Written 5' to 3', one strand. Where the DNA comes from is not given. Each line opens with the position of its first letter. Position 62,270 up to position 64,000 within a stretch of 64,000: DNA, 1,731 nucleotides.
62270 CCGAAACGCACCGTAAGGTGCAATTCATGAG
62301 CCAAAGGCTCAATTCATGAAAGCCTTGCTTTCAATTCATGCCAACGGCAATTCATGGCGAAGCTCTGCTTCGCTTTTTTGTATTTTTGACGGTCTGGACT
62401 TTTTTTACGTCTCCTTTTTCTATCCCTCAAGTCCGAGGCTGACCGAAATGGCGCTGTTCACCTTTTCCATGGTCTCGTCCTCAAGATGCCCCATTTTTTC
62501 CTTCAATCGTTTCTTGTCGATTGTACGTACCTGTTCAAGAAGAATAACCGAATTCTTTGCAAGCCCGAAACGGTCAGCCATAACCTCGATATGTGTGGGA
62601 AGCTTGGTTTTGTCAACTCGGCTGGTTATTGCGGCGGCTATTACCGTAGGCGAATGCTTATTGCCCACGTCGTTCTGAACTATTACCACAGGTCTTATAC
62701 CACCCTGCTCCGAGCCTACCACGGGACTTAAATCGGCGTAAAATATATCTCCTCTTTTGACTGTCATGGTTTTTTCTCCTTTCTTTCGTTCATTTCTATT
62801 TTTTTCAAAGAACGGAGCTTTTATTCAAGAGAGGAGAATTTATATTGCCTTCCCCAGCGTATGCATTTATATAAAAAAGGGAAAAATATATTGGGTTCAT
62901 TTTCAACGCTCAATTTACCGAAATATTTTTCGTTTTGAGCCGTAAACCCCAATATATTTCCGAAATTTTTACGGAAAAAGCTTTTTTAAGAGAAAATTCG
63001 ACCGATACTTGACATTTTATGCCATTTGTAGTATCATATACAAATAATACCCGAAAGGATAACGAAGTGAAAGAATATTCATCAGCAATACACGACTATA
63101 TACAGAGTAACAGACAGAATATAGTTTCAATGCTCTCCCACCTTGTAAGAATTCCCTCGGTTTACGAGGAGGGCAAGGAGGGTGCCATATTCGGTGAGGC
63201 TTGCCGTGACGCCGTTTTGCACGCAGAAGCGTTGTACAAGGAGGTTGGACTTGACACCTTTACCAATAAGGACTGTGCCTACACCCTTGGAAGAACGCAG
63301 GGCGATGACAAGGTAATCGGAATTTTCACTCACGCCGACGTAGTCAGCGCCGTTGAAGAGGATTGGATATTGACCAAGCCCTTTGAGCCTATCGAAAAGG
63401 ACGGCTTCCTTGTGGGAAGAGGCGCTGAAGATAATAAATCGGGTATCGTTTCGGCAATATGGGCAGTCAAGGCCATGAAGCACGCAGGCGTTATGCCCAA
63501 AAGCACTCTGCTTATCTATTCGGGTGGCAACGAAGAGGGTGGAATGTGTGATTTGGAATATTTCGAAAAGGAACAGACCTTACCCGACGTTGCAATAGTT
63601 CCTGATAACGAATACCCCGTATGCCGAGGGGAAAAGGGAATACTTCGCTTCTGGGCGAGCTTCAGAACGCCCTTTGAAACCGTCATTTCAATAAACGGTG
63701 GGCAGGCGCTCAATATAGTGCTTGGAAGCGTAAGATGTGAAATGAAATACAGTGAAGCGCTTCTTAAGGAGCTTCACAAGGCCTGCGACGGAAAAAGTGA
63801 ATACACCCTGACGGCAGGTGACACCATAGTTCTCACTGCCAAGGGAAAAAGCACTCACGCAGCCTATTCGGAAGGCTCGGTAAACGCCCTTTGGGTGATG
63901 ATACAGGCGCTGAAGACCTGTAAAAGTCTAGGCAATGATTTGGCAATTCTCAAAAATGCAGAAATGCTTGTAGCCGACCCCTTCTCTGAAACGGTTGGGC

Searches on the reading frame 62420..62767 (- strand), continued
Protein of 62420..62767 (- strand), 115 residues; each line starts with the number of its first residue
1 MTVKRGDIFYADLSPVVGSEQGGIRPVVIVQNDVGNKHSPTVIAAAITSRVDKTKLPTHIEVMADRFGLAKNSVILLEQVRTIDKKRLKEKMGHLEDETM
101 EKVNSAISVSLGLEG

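Call 43: search_solved_structures(query=window:62420-62767:-, max_evalue=0.00001, show_alignments=1)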
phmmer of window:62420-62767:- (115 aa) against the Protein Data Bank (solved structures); distinct sequences matched with E-value up to 0.00001: 21.
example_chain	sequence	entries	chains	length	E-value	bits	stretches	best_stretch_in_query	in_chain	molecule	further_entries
4me7_A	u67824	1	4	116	3.9e-47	162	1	1-113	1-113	mRNA interferase EndoA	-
4mdx_A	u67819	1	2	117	4e-47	161.9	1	1-113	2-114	mRNA interferase EndoA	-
1ne8_A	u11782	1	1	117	6.5e-47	161.2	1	2-113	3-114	conserved hypothetical protein YDCE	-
4of1_A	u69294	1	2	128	1.5e-45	156.8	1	3-114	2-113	mRNA interferase MazF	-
2mf2_A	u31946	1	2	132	1.5e-45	156.8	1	3-114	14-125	mRNA interferase MazF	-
4mzm_A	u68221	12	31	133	1.5e-45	156.8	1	3-114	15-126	mRNA interferase MazF | MazF mRNA interferase | Endoribonuclease MazF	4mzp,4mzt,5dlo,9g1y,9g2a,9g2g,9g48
7bxy_A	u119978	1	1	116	2.4e-45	156.2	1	1-113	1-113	mRNA interferase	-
4hke_A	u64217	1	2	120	2.7e-45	156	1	1-113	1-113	Addiction module toxin component PemK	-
5hk3_A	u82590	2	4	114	1.8e-12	50.6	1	1-107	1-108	Endoribonuclease MazF6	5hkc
5hk0_A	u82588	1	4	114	3.6e-12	49.6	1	1-107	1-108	Endoribonuclease MazF6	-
8zws_A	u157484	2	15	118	4e-12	49.5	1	1-107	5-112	Endoribonuclease MazF6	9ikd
6kys_A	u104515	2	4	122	1.9e-08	37.7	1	2-112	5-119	Endoribonuclease MazF9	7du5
6kyt_A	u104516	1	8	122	2.2e-08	37.5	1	3-112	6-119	Endoribonuclease MazF9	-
5hjz_A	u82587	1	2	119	2.5e-08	37.3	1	3-112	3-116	Endoribonuclease MazF9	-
5wyg_A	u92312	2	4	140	2e-07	34.4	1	4-113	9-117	Probable endoribonuclease MazF7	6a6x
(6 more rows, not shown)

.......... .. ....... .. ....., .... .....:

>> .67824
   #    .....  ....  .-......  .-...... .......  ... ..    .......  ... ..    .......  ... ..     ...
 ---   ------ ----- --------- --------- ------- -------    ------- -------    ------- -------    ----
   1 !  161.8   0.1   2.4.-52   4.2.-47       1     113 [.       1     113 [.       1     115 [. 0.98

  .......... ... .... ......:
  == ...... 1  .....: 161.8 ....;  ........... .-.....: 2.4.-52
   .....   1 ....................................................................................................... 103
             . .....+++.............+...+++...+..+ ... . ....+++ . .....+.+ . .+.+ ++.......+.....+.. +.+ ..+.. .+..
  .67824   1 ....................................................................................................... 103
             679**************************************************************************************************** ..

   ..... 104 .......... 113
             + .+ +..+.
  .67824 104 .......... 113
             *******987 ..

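Call 46: find_encoding_contigs(protein=P0008, flank=1500, max_places=6)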
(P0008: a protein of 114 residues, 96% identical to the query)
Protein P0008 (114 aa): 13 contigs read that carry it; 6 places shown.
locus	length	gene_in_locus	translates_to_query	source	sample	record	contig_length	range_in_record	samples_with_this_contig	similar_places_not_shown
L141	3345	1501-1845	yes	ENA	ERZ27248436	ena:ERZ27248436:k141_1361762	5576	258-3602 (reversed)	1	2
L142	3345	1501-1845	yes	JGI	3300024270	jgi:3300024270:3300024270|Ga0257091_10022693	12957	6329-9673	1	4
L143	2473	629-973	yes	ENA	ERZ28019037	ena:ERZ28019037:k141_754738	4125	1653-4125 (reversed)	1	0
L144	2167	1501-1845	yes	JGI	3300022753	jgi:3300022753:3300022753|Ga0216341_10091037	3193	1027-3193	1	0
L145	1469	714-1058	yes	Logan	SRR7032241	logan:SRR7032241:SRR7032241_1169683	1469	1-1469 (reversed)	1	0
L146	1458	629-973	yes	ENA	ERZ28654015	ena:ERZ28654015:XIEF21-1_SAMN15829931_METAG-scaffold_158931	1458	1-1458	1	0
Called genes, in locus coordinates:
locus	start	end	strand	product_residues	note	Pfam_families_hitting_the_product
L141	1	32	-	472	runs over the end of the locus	PF01546:Peptidase_M20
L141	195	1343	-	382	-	-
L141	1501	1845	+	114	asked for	PF02452:PemK_toxin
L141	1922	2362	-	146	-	PF13240:Zn_Ribbon_1 (weak)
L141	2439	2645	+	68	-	PF01381:HTH_3, PF12844:HTH_19, PF13443:HTH_26, PF13560:HTH_31 (weak)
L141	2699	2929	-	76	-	PF00381:PTS-HPr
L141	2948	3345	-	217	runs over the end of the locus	?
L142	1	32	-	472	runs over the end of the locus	PF01546:Peptidase_M20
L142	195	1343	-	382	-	-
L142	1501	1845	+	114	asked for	PF02452:PemK_toxin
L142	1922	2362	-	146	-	PF13240:Zn_Ribbon_1 (weak)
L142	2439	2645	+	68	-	PF01381:HTH_3, PF12844:HTH_19, PF13443:HTH_26, PF13560:HTH_31 (weak)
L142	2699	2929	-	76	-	PF00381:PTS-HPr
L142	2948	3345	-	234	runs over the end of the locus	PF02585:PIG-L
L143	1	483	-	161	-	?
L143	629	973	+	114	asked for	PF02452:PemK_toxin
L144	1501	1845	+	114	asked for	PF02452:PemK_toxin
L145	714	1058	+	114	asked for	PF02452:PemK_toxin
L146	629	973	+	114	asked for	PF02452:PemK_toxin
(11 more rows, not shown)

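Call 47: find_encoding_contigs(protein=P0002, flank=1500, max_places=6)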
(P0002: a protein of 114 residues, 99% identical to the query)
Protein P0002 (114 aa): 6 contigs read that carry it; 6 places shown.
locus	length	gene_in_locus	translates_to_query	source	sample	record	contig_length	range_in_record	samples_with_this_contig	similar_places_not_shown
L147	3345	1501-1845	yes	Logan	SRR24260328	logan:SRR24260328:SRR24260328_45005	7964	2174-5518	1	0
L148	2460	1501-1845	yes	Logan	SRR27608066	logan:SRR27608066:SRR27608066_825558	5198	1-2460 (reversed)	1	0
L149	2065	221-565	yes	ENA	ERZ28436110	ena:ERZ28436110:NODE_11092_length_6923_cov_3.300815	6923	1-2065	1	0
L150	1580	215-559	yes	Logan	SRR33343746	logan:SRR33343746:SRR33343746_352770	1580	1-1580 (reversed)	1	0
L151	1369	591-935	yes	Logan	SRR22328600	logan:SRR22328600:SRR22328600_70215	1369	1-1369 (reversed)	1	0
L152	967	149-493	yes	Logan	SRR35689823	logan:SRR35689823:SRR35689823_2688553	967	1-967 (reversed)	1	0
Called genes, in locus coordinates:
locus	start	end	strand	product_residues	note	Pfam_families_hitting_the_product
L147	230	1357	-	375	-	-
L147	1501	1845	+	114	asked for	PF02452:PemK_toxin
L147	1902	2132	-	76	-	PF00381:PTS-HPr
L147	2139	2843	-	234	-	PF02585:PIG-L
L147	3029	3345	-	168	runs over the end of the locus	PF02559:CarD_TRCF_RID (weak)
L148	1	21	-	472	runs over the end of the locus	PF01546:Peptidase_M20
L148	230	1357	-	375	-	-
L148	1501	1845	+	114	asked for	PF02452:PemK_toxin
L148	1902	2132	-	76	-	PF00381:PTS-HPr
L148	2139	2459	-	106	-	?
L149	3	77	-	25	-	?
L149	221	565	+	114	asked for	PF02452:PemK_toxin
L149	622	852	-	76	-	PF00381:PTS-HPr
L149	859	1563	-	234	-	PF02585:PIG-L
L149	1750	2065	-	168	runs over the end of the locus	PF02559:CarD_TRCF_RID (weak)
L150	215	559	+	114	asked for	PF02452:PemK_toxin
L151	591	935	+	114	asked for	PF02452:PemK_toxin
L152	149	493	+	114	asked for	PF02452:PemK_toxin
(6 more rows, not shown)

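Call 56: list_cluster_members(proteins=[P0001])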
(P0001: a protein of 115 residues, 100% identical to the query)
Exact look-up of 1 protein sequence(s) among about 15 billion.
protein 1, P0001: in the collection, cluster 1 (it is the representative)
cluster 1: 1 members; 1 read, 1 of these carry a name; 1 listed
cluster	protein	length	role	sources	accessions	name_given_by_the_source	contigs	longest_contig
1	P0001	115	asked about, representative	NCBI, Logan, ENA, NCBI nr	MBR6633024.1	MAG: type II toxin-antitoxin system PemK/MazF family toxin [Clostridia bacterium] | type II toxin-antitoxin system PemK/MazF family toxin [Clostridia bacterium]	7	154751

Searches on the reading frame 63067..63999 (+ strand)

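Call 61: search_protein_families(library=pfam, proteins=[window:63067-63999:+], max_evalue=0.01)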
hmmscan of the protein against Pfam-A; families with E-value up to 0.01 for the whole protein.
window:63067-63999:+ (311 aa): 3 families
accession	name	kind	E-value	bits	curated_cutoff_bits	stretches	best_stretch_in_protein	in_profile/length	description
PF01546.33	Peptidase_M20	-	3.8e-13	50.3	24.6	1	88-160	4-73/206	Peptidase family M20/M25/M40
PF07687.19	M20_dimer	-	0.00073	19.9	21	0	255-291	10-46/107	Peptidase dimerisation domain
PF04389.22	Peptidase_M28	-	0.0019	18.4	21.3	1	78-167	11-77/193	Peptidase family M28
